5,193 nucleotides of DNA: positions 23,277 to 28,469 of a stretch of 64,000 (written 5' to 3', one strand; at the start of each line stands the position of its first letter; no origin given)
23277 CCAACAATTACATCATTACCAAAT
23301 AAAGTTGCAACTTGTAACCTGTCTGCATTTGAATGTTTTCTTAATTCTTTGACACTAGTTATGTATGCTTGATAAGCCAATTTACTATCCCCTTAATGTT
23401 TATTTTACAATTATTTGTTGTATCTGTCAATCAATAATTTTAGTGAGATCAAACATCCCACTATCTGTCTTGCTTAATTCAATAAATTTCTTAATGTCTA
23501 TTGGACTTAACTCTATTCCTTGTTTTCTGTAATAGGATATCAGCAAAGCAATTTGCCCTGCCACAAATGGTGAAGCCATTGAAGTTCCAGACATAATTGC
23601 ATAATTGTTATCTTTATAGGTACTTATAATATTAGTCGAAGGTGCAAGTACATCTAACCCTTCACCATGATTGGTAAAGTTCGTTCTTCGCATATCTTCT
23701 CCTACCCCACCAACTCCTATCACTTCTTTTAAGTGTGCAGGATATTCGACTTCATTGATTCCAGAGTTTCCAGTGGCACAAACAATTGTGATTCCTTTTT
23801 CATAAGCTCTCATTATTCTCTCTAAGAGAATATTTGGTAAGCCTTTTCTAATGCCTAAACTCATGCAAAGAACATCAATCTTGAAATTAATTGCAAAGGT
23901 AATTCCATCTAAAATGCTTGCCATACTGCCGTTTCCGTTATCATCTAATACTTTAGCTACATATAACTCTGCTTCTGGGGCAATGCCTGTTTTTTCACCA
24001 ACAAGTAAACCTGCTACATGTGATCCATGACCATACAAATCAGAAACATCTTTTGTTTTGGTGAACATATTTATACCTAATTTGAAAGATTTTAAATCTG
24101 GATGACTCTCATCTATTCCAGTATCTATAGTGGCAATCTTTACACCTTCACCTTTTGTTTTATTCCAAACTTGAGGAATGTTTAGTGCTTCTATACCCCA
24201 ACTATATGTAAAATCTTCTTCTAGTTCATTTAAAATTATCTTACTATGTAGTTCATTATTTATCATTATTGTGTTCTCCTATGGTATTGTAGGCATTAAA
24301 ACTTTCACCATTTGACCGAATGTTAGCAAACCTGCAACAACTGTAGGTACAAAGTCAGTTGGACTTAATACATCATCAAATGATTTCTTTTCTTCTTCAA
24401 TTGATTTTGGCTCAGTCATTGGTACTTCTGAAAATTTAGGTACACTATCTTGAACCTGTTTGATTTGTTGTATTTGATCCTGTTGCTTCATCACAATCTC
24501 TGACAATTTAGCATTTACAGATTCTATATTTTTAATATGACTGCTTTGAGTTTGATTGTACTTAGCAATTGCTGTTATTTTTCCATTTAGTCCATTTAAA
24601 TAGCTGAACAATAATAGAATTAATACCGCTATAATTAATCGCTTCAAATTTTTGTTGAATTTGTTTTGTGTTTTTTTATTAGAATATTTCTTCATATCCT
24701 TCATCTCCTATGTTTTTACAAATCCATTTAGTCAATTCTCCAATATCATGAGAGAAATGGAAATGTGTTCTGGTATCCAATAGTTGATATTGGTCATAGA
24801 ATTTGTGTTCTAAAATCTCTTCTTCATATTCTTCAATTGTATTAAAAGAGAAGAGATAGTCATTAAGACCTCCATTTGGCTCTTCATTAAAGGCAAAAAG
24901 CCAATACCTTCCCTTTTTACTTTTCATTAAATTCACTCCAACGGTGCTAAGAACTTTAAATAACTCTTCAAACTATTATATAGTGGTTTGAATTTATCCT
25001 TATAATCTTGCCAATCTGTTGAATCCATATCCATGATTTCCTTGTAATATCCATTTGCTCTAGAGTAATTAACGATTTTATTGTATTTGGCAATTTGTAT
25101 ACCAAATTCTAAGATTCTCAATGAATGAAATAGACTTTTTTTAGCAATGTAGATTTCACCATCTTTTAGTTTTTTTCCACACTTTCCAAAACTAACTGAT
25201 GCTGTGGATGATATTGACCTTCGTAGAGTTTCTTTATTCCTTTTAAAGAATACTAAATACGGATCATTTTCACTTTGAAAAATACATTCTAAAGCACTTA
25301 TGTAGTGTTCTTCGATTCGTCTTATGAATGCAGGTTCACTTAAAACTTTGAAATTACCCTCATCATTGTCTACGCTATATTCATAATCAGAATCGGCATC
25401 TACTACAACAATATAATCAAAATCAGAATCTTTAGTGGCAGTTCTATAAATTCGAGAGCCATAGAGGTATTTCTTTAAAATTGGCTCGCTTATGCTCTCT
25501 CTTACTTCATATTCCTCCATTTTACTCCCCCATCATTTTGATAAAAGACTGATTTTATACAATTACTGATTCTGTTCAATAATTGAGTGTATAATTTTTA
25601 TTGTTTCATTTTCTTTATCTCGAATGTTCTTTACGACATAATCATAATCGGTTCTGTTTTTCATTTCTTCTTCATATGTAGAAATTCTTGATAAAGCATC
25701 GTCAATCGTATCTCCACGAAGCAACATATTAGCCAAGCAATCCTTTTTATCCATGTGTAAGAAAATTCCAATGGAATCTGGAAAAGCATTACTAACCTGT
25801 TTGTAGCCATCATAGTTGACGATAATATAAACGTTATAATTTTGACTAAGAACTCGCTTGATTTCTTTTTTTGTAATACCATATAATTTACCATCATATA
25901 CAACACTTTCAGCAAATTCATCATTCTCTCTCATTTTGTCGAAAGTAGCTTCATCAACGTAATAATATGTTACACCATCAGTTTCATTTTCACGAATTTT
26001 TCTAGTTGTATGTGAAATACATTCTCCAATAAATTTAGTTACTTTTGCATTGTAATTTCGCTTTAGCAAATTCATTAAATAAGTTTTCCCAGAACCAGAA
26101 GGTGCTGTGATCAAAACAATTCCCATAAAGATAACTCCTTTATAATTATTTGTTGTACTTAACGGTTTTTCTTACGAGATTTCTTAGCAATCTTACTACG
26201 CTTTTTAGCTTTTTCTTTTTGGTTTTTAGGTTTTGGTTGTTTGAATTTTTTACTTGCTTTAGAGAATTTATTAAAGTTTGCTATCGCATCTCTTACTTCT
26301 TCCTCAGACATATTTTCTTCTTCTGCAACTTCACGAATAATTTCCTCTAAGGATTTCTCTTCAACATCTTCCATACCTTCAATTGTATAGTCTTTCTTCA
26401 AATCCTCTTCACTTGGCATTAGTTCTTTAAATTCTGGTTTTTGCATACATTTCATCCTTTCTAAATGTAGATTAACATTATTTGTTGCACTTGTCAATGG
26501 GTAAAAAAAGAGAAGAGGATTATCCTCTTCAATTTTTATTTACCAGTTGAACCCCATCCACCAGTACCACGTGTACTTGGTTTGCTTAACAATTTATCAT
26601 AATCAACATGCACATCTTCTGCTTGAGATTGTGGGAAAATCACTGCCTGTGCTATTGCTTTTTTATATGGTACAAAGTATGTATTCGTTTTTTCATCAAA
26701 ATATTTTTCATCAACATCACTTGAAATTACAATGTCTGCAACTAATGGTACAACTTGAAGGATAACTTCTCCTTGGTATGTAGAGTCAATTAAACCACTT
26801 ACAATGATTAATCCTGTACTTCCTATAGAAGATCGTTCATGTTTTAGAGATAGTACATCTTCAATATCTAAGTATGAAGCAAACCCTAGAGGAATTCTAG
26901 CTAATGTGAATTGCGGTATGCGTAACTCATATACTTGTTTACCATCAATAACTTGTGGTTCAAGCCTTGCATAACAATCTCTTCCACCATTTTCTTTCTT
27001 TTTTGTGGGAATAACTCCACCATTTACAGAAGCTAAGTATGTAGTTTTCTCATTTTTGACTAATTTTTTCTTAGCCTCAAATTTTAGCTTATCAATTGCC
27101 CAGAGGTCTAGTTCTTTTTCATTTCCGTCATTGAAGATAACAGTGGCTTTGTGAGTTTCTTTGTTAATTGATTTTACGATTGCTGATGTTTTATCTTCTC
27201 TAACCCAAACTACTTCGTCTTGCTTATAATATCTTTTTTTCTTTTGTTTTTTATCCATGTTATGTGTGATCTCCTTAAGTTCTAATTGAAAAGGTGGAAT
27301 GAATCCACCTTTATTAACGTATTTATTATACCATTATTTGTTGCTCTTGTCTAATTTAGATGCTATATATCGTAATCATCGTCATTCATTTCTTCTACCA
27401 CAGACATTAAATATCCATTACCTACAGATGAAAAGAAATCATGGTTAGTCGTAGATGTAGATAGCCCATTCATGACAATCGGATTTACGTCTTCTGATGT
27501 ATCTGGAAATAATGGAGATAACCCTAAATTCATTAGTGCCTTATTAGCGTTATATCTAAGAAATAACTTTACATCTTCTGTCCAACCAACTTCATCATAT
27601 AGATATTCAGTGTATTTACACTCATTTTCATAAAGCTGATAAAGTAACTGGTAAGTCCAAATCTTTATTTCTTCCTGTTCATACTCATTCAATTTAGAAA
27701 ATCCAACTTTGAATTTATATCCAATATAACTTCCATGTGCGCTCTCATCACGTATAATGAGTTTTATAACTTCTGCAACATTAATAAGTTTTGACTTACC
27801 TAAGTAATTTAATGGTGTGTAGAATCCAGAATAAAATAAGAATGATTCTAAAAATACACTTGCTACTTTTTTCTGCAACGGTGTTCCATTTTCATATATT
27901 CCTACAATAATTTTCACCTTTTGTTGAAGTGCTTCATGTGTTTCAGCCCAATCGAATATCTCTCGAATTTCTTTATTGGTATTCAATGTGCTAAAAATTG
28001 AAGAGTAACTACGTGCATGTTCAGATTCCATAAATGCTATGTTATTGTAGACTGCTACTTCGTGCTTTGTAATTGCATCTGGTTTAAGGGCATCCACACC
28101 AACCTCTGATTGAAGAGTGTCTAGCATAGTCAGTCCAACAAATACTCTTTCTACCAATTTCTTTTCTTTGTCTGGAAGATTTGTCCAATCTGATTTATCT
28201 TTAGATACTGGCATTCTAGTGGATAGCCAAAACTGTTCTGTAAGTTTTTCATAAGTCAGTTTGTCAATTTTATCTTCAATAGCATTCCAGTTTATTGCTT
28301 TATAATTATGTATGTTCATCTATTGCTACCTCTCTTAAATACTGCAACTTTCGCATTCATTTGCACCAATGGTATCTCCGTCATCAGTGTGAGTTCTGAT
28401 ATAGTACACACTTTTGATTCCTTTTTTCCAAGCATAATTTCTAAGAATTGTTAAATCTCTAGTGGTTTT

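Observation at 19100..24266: RNA end-healing and sealing cassette (Pnk kinase fused to C-terminal HD; RNA ligase with tRNA-binding OB domain) flanked by ClpP-like and subtilisin-like proteases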

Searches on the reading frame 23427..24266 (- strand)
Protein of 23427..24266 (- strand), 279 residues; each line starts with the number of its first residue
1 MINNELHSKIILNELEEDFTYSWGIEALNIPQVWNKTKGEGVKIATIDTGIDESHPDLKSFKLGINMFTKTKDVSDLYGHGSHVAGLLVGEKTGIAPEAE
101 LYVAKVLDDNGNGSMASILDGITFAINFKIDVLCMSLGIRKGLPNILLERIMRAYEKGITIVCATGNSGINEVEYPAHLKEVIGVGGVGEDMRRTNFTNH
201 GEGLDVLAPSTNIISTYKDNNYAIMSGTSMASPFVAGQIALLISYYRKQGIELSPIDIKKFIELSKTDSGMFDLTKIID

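Call 3: search_protein_families(library=pfam, proteins=[window:23427-24266:-], max_evalue=0.01)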
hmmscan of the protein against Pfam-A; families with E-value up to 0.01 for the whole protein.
window:23427-24266:- (279 aa): 1 family
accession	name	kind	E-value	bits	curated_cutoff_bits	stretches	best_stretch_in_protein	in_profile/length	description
PF00082.27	Peptidase_S8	-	6.3e-48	164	21.8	1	39-269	1-276/288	Subtilase family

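Call 7: search_protein_families(library=phrogs, proteins=[window:23427-24266:-], max_evalue=0.001)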
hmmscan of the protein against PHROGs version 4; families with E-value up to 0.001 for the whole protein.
window:23427-24266:- (279 aa): 4 families
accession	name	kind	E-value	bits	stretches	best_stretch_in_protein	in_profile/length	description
phrog_3677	-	other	1.3e-82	279.2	1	12-263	565-829/1125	protease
phrog_9158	-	unknown function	2.6e-13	50.6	1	182-248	419-501/696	-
phrog_27200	-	unknown function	1.6e-08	33.4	0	73-123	334-384/1832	-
phrog_3964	-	unknown function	4.5e-07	29.6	1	40-205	274-471/779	-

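Call 38: search_protein_families(library=ncbifam, proteins=[window:23427-24266:-], max_evalue=0.01)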
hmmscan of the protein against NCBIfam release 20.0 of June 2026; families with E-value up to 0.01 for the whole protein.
window:23427-24266:- (279 aa): 9 families
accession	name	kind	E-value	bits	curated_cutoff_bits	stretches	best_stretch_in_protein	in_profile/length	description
TIGR03921.1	T7SS_mycosin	equivalog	2.1e-42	145.5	278.75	1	28-265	1-262/353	type VII secretion-associated serine protease mycosin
NF033595.1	denti_PrtP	equivalog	1.3e-24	86.8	300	1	133-264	342-476/606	dentilisin complex serine proteinase subunit PrtP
NF049966.1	QH_SP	equivalog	9.2e-22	77.5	165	1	43-244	1-193/219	subtilisin-like serine protease QhpE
TIGR03895.1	protease_PatA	subfamily_domain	2.1e-18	66.4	421.05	1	80-262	1-196/606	PatA/PatG family cyanobactin maturation protease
NF040808.2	CspC_non_triad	exception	3.2e-12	45.7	675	1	204-250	459-505/556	bile acid germinant receptor pseudoprotease CspC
NF040553.1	SGO_0316_fam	subfamily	2e-11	42.3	1400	2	205-259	670-724/1486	SGO_0316/SGO_0317 family LPXTG-anchored serine peptidase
NF040809.1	germ_prot_CspBA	exception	1.2e-10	39.8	1250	1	204-246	1006-1048/1099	bifunctional germination protease/germinant receptor pseudoprotease CspBA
NF051851.1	AtpSerPepEprS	equivalog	2.9e-09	35.5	1700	2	206-246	281-321/988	autotransporter serine peptidase EprS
NF042956.1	IteS_antiphage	equivalog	0.0021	16.4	900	0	44-92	259-305/747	S8 family anti-phage peptidase IteS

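Call 67: search_solved_structures(query=window:23427-24266:-, max_evalue=1e-10, show_alignments=2)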
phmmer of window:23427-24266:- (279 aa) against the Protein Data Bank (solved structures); distinct sequences matched with E-value up to 1e-10: 158 (the best 60 are shown).
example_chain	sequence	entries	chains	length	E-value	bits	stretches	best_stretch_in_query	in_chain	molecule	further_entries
7y6m_C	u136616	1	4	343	4.5e-44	154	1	24-243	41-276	Intracellular serine protease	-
1gci_A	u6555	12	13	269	8.3e-44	153.1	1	22-242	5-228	SUBTILISIN | Subtilisin Savinase | SAVINASE (TM)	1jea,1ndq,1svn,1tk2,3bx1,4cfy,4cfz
1ah2_A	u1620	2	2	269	8.8e-44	153.1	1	22-242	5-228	SERINE PROTEASE PB92 | SUBTILISIN SAVINASE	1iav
1st3_A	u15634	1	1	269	1.5e-43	152.3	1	22-242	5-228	SUBTILISIN BL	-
1c9j_A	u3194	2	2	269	1.6e-43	152.2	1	22-242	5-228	SERINE PROTEASE | Subtilisin Savinase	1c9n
1mpt_A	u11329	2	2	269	1.6e-43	152.2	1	22-242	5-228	M-PROTEASE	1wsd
5arb_A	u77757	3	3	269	1.8e-43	152.1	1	22-242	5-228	SUBTILISIN SAVINASE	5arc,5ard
7xr8_A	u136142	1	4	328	1.9e-43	151.9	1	20-248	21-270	Major intracellular serine protease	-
1c9m_A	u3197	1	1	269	2.2e-43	151.8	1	22-242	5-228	SERINE PROTEASE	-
1ndu_A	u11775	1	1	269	3.8e-43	151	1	22-242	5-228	Subtilisin Savinase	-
1q5p_A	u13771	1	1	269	3.9e-43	151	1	22-242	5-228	Serine protease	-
1dbi_A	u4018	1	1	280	1.7e-42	148.9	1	21-253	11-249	AK.1 SERINE PROTEASE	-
1c3l_A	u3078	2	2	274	1.4e-41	145.8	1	23-246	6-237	SUBTILISIN-CARLSBERG | Subtilisin Carlsberg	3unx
4gi3_A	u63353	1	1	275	1.5e-41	145.8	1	23-246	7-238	KerA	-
3qtl_A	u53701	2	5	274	1.5e-41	145.7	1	23-246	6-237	Subtilisin-like serin protease | KerA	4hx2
2x8j_A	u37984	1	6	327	1.8e-40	142.2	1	23-245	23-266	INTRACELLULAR SUBTILISIN PROTEASE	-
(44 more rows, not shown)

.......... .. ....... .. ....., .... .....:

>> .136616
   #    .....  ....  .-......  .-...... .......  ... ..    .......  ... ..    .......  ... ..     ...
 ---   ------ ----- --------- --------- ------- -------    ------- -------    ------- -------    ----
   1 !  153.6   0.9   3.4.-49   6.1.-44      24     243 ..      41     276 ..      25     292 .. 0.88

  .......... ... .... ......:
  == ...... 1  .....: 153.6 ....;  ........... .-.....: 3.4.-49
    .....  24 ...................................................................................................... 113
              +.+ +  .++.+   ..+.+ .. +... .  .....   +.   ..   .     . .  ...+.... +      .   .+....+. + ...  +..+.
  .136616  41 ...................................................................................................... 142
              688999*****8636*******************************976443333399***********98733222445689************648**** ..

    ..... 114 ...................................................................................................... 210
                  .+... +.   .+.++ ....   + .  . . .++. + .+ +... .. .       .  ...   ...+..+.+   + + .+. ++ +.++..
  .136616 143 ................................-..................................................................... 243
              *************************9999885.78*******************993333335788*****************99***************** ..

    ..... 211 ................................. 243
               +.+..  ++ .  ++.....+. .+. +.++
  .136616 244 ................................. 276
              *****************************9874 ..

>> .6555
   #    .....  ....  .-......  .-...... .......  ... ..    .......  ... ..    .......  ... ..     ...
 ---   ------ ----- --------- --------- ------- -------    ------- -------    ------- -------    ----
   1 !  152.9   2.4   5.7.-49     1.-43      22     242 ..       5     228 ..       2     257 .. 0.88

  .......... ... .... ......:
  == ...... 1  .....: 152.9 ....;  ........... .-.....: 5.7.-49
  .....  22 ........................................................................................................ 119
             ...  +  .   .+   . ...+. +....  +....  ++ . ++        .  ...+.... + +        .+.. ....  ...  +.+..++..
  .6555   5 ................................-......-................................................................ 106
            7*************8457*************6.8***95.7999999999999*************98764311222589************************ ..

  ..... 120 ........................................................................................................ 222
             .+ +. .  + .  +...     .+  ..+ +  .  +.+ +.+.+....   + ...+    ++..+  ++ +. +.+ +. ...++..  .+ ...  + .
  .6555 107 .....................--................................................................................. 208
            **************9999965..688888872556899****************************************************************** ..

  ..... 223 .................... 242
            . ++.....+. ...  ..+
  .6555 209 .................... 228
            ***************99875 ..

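Call 89: search_protein_families(library=padloc, proteins=[window:23427-24266:-], max_evalue=0.001)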
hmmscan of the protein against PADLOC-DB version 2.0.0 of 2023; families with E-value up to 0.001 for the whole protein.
window:23427-24266:- (279 aa): 4 families
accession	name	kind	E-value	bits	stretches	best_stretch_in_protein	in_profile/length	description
PDLC03014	subtilase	-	3e-22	77.7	1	38-247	170-360/391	-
PDLC02198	IetS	-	1.2e-08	31.4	1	30-126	242-346/795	-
PDLC02197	IetS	-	4.8e-06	23.1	0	41-92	258-307/749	-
PDLC02199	IetS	-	0.00018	17.8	0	41-92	315-362/826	-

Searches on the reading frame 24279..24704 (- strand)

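Call 3: search_protein_families(library=pfam, proteins=[window:24279-24704:-], max_evalue=0.01)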
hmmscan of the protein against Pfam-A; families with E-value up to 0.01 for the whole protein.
window:24279-24704:- (141 aa): 2 families
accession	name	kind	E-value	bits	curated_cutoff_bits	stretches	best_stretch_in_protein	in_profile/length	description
PF10828.13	DUF2570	-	0.0013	19.2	26.6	1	25-102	7-84/108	Protein of unknown function (DUF2570)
PF07558.16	Shugoshin_N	-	0.0094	16.2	30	1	43-70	9-37/45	Shugoshin N-terminal coiled-coil region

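Call 7: search_protein_families(library=phrogs, proteins=[window:24279-24704:-], max_evalue=0.001)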
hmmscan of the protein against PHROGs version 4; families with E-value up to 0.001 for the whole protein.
window:24279-24704:- (141 aa): 1 family
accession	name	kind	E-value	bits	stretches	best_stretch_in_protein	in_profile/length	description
phrog_27503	-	unknown function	0.00014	23.1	1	10-91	3-84/138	-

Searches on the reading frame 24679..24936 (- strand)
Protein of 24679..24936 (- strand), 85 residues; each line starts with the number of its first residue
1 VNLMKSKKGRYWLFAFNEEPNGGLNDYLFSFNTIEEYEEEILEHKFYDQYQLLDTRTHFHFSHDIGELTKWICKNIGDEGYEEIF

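Call 3: search_protein_families(library=pfam, proteins=[window:24679-24936:-], max_evalue=0.01)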
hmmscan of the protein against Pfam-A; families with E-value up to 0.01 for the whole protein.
window:24679-24936:- (85 aa): 0 families

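Call 7: search_protein_families(library=phrogs, proteins=[window:24679-24936:-], max_evalue=0.001)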
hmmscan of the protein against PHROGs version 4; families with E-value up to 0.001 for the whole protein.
window:24679-24936:- (85 aa): 2 families
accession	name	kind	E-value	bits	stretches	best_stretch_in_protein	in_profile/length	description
phrog_1411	-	unknown function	3.9e-08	34.4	1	2-59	58-122/129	-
phrog_17649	-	unknown function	6.3e-07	30.7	1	10-57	3-50/79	-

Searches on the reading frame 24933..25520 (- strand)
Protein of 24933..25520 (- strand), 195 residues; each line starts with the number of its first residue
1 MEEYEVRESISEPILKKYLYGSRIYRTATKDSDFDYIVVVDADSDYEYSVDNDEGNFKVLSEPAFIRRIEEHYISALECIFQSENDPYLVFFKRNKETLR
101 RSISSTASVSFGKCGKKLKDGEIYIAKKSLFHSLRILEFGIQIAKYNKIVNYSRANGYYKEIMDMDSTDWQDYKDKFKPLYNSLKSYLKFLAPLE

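Call 3: search_protein_families(library=pfam, proteins=[window:24933-25520:-], max_evalue=0.01)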
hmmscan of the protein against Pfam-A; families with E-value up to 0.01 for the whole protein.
window:24933-25520:- (195 aa): 2 families
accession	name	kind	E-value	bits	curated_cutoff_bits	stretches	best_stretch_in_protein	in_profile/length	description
PF18765.7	Polbeta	-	0.00025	21.6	26.9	1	13-50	12-49/93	Polymerase beta, Nucleotidyltransferase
PF01909.29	NTP_transf_2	-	0.0005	20.8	21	1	11-77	9-72/93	Nucleotidyltransferase domain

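Call 7: search_protein_families(library=phrogs, proteins=[window:24933-25520:-], max_evalue=0.001)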
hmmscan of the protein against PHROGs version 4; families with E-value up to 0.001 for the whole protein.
window:24933-25520:- (195 aa): 1 family
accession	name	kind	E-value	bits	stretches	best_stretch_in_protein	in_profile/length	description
phrog_388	-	DNA, RNA and nucleotide metabolism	2e-08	34.7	1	14-111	38-148/351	nucleotidyltransferase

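Call 38: search_protein_families(library=ncbifam, proteins=[window:24933-25520:-], max_evalue=0.01)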
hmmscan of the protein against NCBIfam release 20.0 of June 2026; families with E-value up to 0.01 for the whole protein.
window:24933-25520:- (195 aa): 2 families
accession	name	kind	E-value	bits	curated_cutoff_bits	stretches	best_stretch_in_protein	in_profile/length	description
NF012212.1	ANT_9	subfamily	0.002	17.4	340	1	6-44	13-51/249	aminoglycoside nucleotidyltransferase ANT(9)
NF047752.1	MntA_antitoxin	equivalog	0.0037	17.1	60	1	17-47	10-40/106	type VII toxin-antitoxin system MntA family adenylyltransferase antitoxin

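Call 89: search_protein_families(library=padloc, proteins=[window:24933-25520:-], max_evalue=0.001)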
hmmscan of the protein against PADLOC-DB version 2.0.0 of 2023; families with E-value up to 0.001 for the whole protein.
window:24933-25520:- (195 aa): 1 family
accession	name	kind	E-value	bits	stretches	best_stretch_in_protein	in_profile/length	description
PDLC04907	PDC-S09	-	0.00086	17.4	0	14-44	27-57/114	-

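Call 96: search_solved_structures(query=A3, max_evalue=1, show_alignments=1)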
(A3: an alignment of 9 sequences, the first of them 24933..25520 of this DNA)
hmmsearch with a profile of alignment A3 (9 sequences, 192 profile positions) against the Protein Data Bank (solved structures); distinct sequences matched with E-value up to 1: 6.
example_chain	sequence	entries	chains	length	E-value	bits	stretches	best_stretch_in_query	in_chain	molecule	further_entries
9xbd_E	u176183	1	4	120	0.0016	21.5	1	5-51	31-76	Nucleotidyltransferase domain-containing protein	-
2ikf_A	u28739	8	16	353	0.02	18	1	10-42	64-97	RNA uridylyl transferase | RNA uridylyltransferase 4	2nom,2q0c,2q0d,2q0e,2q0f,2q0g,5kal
6sxj_A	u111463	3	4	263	0.07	16.2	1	5-40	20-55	Streptomycin 3''-adenylyltransferase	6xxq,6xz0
8y4j_A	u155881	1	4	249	0.42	13.6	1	107-160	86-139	SDR family oxidoreductase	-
8xwk_A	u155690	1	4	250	0.43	13.6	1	107-160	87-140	SDR family oxidoreductase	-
8y11_A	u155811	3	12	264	0.47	13.5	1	107-160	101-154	SDR family oxidoreductase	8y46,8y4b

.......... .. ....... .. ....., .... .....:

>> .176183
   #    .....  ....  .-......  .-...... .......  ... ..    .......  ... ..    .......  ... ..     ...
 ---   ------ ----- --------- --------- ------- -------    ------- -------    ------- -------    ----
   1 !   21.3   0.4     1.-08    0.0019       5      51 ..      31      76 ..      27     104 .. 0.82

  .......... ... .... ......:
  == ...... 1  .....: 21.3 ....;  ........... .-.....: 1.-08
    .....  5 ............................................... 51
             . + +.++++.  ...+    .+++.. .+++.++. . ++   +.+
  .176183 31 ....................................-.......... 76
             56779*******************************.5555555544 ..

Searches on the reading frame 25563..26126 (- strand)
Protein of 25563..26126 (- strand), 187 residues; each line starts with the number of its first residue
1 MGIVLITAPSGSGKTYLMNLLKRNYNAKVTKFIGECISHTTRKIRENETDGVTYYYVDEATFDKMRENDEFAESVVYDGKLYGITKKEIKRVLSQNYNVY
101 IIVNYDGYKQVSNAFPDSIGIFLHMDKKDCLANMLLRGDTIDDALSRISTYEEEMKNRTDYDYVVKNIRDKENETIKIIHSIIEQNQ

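Call 3: search_protein_families(library=pfam, proteins=[window:25563-26126:-], max_evalue=0.01)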
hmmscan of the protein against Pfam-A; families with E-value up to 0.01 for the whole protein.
window:25563-26126:- (187 aa): 7 families
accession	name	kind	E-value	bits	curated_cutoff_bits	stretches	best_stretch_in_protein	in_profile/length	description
PF00625.27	Guanylate_kin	-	3e-26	92.7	25.2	1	4-185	5-181/182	Guanylate kinase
PF13401.12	AAA_22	-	0.00048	20.9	27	1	2-43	6-33/130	AAA domain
PF19842.5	YqeC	-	0.00097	19.8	27.6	1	11-110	6-103/145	YqeC protein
PF13191.12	AAA_16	-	0.0027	18.7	32.6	1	2-43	25-72/167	AAA ATPase domain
PF20720.3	nSTAND3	-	0.003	17.7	27.2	0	2-47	18-64/155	Novel STAND NTPase 3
PF13238.12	AAA_18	-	0.0074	17.2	29.4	0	4-138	1-112/128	AAA domain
PF13604.12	AAA_30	-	0.0096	16.1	27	0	3-35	20-52/191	AAA domain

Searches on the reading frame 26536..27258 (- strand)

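Call 8: search_protein_families(library=pfam, proteins=[window:26536-27258:-], max_evalue=0.001)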
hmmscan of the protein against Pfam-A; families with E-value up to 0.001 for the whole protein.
window:26536-27258:- (240 aa): 1 family
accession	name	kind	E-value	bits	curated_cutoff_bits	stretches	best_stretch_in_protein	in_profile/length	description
PF00692.24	dUTPase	-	0.00067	19.9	22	0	141-168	52-79/129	dUTPase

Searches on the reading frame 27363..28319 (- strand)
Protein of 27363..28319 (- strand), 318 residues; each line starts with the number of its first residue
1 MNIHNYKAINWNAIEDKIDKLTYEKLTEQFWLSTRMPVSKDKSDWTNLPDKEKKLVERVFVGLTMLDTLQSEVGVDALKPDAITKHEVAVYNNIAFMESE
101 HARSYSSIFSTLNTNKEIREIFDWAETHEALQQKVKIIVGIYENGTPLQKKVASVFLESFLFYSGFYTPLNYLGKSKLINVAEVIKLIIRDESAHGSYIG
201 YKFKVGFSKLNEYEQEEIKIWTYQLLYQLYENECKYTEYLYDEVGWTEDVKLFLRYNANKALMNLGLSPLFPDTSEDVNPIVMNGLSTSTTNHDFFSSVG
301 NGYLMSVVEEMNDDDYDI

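Call 8: search_protein_families(library=pfam, proteins=[window:27363-28319:-], max_evalue=0.001)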
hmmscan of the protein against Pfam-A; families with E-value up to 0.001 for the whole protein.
window:27363-28319:- (318 aa): 1 family
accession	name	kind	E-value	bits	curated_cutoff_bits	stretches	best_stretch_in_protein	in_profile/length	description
PF00268.27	Ribonuc_red_sm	-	1.5e-83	280.9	33.6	1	8-280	1-281/281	Ribonucleotide reductase, small chain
